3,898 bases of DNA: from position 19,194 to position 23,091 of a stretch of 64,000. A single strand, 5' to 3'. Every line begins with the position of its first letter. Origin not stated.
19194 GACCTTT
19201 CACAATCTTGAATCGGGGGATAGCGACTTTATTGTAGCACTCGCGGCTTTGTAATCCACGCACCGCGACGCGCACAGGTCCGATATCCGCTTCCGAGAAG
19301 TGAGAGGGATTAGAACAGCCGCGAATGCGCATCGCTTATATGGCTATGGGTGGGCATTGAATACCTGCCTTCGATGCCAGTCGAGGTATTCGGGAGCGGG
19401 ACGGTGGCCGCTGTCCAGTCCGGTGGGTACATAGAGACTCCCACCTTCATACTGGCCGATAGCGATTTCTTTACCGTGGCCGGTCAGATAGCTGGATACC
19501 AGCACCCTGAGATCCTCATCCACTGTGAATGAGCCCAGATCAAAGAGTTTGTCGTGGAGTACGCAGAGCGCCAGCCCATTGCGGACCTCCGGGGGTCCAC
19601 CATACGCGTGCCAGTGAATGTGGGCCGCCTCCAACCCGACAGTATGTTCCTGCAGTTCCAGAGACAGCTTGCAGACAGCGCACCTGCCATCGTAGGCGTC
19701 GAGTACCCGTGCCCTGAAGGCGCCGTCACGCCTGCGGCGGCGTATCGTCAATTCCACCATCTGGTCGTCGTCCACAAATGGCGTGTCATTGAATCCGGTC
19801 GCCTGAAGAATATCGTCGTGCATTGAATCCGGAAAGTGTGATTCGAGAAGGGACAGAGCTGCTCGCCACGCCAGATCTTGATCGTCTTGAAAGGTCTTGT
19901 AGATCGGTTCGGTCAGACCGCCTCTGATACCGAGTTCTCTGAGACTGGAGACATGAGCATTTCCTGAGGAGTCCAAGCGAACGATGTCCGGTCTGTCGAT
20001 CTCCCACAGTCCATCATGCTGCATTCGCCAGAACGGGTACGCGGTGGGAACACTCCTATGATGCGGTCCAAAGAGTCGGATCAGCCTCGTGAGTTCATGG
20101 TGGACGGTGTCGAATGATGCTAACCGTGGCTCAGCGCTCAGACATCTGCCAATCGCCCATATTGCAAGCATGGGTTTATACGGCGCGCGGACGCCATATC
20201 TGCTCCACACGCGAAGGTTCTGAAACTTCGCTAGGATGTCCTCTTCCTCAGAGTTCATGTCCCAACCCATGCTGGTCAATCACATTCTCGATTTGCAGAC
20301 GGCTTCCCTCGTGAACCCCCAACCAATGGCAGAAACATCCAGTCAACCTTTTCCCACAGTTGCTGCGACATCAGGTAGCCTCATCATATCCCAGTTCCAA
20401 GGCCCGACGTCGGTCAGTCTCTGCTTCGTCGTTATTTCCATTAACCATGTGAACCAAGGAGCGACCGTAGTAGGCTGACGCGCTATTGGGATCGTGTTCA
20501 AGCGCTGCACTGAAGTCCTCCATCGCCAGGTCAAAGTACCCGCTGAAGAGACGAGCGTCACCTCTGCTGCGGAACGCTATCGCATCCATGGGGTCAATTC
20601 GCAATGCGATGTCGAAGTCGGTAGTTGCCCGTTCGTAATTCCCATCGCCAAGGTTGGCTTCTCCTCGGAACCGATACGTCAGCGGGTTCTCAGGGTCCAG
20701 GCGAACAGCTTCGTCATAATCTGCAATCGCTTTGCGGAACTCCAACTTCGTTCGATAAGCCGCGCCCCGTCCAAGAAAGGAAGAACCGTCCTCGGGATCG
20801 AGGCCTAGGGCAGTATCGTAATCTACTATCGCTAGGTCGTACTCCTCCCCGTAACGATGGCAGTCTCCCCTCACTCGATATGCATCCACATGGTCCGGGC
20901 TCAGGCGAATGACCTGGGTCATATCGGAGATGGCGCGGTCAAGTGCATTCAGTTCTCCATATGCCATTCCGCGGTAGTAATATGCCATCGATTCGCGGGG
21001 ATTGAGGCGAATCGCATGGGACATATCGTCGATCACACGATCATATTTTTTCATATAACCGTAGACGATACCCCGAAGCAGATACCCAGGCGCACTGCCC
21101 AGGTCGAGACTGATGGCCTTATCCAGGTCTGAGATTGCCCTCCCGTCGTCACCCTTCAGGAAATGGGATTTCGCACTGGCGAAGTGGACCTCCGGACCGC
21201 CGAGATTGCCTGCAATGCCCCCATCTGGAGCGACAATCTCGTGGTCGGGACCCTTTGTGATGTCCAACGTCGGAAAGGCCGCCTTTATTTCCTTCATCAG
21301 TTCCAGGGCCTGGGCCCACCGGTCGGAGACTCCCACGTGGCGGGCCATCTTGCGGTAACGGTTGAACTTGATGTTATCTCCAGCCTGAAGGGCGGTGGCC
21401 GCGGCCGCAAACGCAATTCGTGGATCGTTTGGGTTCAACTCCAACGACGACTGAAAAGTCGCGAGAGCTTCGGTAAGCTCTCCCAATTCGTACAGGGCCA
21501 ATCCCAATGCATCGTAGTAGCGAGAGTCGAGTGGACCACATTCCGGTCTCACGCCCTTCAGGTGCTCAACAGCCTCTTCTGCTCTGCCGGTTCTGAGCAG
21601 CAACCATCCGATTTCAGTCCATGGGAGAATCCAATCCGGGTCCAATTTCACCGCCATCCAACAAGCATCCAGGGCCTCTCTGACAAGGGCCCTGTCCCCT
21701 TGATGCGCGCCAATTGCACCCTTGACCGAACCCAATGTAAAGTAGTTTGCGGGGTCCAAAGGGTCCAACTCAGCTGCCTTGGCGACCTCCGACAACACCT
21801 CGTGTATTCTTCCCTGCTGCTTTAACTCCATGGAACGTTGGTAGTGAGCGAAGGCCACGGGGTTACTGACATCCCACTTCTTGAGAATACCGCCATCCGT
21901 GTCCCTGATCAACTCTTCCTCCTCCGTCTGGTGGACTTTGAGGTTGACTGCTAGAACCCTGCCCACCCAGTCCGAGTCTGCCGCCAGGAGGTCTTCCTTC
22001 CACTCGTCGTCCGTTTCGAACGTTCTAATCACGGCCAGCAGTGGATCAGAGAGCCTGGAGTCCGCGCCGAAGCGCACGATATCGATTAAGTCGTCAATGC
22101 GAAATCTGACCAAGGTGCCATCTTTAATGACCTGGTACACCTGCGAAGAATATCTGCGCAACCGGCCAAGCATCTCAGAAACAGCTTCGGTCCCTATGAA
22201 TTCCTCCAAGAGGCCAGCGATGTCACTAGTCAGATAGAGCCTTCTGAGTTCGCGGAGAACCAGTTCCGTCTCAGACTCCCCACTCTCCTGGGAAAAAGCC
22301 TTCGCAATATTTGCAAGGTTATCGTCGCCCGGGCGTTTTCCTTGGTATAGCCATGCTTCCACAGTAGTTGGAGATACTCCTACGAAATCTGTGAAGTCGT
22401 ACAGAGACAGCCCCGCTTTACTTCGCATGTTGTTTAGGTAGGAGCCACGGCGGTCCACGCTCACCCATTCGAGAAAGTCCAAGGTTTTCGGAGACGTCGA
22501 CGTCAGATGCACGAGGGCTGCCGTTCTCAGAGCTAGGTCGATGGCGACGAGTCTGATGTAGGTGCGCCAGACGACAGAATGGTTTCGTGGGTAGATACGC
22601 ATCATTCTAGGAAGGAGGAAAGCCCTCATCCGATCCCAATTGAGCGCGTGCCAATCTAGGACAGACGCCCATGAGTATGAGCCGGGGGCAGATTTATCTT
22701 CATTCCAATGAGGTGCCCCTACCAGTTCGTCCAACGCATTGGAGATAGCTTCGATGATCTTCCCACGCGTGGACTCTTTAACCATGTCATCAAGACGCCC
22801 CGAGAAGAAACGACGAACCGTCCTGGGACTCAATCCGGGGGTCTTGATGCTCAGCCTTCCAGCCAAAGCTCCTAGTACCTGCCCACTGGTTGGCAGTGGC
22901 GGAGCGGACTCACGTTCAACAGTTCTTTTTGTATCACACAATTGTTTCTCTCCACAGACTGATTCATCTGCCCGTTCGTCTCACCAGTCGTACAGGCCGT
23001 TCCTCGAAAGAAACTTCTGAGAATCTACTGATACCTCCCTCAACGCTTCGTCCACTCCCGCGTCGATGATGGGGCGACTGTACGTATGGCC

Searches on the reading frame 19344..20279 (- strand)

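Call 84: search_protein_families(library=pfam, proteins=[window:19344-20279:-], max_evalue=0.001)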
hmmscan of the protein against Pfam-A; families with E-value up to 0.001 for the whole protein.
window:19344-20279:- (311 aa): 1 family
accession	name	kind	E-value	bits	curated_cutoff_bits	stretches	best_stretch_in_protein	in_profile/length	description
PF13391.12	HNH_2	-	2.5e-09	37.3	21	1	200-254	1-66/66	HNH endonuclease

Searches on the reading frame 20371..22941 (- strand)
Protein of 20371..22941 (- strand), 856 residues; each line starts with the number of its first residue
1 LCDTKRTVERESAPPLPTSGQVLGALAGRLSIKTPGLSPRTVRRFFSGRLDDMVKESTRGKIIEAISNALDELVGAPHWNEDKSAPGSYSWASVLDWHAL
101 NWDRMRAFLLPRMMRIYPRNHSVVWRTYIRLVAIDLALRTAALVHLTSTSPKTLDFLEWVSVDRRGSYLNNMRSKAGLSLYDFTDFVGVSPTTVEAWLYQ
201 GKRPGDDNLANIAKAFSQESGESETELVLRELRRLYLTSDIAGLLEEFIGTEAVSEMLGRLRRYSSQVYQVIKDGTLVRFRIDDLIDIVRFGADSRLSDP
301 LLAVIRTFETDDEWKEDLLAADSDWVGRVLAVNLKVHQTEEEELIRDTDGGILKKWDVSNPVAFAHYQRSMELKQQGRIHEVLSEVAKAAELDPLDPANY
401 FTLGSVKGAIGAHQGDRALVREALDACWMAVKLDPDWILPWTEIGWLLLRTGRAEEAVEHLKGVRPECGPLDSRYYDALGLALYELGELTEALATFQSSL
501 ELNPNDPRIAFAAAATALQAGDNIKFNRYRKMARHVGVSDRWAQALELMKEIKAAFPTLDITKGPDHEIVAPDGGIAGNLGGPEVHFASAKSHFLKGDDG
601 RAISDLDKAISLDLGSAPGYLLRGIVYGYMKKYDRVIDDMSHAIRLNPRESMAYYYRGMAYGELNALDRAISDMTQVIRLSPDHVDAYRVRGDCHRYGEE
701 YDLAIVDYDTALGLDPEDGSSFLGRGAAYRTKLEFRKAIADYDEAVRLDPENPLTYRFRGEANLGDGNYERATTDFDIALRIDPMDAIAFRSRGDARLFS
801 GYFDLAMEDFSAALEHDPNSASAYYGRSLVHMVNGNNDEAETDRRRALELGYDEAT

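Call 34: search_protein_families(library=pfam, proteins=[window:20371-22941:-], max_evalue=0.001)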
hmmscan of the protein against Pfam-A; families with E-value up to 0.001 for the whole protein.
window:20371-22941:- (856 aa): 17 families
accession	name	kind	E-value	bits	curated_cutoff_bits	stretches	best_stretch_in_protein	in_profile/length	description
PF07719.23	TPR_2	-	5.1e-49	160.8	27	1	474-506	2-34/34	Tetratricopeptide repeat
PF00515.34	TPR_1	-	1.1e-45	152.1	27.8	3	722-752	4-34/34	Tetratricopeptide repeat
PF13414.12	TPR_11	-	2.3e-36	123.6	26.8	2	480-514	1-35/42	TPR repeat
PF13181.12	TPR_8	-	4.8e-31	104.7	25.7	0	474-506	2-34/34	Tetratricopeptide repeat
PF13431.12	TPR_17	-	2.4e-27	93.3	24.4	0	642-671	4-33/34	Tetratricopeptide repeat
PF13432.12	TPR_16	-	2.3e-26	92.3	32.7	4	727-784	5-62/65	Tetratricopeptide repeat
PF13428.12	TPR_14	-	1.5e-19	69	23.5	1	475-515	3-43/44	Tetratricopeptide repeat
PF13371.12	TPR_9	-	1.6e-19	70.1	35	2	728-788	4-64/73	Tetratricopeptide repeat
PF14559.12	TPR_19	-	5.3e-14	52.7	25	0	483-522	1-40/68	Tetratricopeptide repeat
PF13174.12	TPR_6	-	1.5e-10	41.5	26.3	0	653-683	2-32/33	Tetratricopeptide repeat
PF13429.12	TPR_15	-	1.2e-09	38.4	26.2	1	372-532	122-273/280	Tetratricopeptide repeat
PF13424.12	TPR_12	-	1.1e-08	35.6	30.1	0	447-502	12-74/77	Tetratricopeptide repeat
PF23914.1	TPR_CcmH_CycH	-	1.2e-06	28.8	42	0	478-536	55-113/158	Cytochrome c-type biogenesis protein H TPR domain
PF12895.13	ANAPC3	-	0.00015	22.5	27.2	0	475-520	27-69/82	Anaphase-promoting complex, cyclosome, subunit 3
PF03704.23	BTAD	-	0.00019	22.3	22.1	0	447-498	71-121/146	Bacterial transcriptional activator domain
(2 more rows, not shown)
